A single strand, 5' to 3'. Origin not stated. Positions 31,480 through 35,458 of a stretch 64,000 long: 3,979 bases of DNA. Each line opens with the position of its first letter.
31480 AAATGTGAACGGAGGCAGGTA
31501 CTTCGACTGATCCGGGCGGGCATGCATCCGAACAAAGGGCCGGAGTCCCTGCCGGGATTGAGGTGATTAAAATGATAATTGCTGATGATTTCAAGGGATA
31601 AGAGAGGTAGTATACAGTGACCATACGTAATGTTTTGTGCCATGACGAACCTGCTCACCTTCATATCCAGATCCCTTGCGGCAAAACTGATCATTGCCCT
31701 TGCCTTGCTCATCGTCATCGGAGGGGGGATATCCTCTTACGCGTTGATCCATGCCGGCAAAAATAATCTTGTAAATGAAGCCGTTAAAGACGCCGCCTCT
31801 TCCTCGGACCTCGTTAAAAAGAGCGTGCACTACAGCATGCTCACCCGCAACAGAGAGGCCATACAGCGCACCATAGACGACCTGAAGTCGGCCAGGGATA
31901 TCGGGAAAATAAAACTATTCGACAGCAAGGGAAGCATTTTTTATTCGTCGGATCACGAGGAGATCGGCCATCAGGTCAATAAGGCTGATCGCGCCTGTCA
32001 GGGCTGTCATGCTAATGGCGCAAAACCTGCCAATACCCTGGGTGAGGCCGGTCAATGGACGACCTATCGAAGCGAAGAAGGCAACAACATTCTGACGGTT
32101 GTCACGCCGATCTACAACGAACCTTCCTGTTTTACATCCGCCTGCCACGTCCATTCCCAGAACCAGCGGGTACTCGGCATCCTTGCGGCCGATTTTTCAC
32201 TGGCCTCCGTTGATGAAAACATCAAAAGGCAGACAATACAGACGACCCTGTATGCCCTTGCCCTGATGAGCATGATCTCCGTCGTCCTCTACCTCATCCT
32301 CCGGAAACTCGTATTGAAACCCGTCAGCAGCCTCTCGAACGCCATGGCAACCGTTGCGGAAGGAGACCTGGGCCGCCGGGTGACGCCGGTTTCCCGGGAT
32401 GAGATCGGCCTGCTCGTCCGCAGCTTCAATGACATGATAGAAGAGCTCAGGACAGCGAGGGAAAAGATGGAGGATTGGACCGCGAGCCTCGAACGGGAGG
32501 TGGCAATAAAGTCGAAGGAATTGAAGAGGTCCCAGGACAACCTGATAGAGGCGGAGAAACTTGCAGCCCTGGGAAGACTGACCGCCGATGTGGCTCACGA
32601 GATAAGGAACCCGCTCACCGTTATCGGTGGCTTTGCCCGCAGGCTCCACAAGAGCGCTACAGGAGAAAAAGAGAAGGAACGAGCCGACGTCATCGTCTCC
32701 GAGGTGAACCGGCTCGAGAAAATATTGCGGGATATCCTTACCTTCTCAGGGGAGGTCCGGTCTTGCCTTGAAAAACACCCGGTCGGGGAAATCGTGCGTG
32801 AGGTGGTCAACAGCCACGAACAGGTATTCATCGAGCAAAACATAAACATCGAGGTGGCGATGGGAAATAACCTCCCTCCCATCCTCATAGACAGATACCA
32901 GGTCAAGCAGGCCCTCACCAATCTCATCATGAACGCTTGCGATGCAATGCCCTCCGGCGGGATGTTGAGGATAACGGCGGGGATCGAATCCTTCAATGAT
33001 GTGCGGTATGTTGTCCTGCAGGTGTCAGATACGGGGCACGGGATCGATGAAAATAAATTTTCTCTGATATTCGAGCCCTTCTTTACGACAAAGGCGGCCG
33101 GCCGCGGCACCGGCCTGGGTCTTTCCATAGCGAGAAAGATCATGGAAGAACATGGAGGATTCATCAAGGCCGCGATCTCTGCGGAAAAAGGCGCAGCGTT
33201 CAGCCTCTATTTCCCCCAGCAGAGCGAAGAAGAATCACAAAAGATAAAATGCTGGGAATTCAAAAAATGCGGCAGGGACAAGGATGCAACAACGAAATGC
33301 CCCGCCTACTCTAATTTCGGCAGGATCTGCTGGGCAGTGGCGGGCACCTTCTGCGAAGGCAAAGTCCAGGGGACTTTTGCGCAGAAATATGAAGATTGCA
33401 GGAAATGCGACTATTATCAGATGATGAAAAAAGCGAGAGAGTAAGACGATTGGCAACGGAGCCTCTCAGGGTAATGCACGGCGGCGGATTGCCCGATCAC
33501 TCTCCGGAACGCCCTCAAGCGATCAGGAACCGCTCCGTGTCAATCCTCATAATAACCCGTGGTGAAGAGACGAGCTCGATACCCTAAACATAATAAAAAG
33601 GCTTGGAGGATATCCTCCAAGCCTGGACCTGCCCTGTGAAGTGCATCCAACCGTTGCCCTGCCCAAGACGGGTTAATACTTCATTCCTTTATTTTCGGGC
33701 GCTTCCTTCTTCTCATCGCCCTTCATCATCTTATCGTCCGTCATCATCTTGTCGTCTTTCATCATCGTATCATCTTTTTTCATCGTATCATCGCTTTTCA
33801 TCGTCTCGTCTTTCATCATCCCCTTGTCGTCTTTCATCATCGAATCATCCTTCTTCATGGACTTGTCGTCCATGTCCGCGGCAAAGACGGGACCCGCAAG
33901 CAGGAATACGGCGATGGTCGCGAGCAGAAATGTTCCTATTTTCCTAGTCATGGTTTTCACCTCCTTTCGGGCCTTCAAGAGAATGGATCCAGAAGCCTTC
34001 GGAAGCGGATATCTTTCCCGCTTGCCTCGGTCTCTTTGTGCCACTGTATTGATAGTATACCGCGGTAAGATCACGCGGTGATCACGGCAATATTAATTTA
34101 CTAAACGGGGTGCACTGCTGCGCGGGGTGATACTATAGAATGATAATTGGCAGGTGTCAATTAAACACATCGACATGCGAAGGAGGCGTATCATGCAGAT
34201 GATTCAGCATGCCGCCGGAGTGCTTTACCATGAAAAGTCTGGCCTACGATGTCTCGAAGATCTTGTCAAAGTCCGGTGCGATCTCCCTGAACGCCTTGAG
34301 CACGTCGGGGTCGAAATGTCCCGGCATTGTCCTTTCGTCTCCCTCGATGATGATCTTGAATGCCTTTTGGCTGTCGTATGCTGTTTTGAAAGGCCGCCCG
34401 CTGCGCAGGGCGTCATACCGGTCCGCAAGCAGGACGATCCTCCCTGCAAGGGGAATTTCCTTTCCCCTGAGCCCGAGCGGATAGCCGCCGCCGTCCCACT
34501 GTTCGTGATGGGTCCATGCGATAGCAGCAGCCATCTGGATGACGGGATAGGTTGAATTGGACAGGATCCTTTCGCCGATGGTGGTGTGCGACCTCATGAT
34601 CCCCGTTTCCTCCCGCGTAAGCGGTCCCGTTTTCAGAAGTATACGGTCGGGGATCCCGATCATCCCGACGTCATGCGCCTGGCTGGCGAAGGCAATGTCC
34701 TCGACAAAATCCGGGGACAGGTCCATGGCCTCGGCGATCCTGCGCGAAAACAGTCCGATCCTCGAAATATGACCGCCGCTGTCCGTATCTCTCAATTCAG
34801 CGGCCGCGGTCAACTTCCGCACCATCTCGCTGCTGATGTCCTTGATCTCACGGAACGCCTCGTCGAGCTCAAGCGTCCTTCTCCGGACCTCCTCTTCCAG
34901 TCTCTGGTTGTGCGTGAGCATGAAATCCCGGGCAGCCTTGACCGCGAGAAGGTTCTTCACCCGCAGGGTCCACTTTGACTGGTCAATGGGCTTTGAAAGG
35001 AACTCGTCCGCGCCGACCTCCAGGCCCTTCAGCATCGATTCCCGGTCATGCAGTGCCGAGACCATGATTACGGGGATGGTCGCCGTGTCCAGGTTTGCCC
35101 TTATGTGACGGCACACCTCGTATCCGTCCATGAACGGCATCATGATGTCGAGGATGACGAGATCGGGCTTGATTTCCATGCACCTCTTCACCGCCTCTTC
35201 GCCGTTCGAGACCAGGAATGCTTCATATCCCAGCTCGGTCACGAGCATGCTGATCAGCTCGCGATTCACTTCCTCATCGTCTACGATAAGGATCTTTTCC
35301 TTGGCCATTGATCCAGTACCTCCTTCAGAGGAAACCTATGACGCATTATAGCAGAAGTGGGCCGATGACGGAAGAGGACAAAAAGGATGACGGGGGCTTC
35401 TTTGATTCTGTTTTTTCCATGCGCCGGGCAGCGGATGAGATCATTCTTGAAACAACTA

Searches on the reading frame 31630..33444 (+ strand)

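Call 89: search_protein_families(library=pfam, proteins=[window:31630-33444:+], max_evalue=0.001)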
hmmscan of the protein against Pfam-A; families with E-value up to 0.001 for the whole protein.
window:31630-33444:+ (604 aa): 5 families
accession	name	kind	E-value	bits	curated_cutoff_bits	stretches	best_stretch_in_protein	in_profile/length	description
PF02518.31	HATPase_c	-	5e-22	78.9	26.4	1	421-531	2-110/111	Histidine kinase-, DNA gyrase B-, and HSP90-like ATPase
PF00512.31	HisKA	-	3.7e-15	56.2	26.9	1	314-373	2-61/66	His Kinase A (phospho-acceptor) domain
PF00672.30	HAMP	-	5.2e-15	55.9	25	1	224-274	2-52/53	HAMP domain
PF02743.24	dCache_1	-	0.00042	20.4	45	0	67-209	48-170/240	Cache domain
PF21563.3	Mcp40H-20_sensor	-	0.00058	20.6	27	0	147-186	71-106/112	Methyl-accepting chemotaxis sensory transducer, class 40H, sensor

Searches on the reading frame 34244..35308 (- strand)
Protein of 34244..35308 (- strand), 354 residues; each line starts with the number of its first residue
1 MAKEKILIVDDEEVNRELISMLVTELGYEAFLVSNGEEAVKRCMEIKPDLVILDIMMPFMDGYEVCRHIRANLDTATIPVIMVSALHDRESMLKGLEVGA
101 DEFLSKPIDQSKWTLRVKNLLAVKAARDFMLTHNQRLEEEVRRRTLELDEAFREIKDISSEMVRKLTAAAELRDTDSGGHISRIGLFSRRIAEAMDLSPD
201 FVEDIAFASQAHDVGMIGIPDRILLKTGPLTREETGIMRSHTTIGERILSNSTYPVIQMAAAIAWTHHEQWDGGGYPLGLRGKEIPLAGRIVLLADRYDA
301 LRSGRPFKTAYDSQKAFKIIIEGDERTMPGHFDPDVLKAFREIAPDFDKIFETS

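Call 89: search_protein_families(library=pfam, proteins=[window:34244-35308:-], max_evalue=0.001)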
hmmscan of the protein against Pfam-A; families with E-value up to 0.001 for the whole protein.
window:34244-35308:- (354 aa): 3 families
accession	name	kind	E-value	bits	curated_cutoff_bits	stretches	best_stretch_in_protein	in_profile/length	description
PF13487.12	HD_5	-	4.3e-30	105.1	27.2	1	169-336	6-170/170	HD domain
PF00072.30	Response_reg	-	3.1e-28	98.6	30.2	1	6-115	1-108/111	Response regulator receiver domain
PF01966.28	HD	-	1.1e-15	58.4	22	1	180-300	4-115/116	HD domain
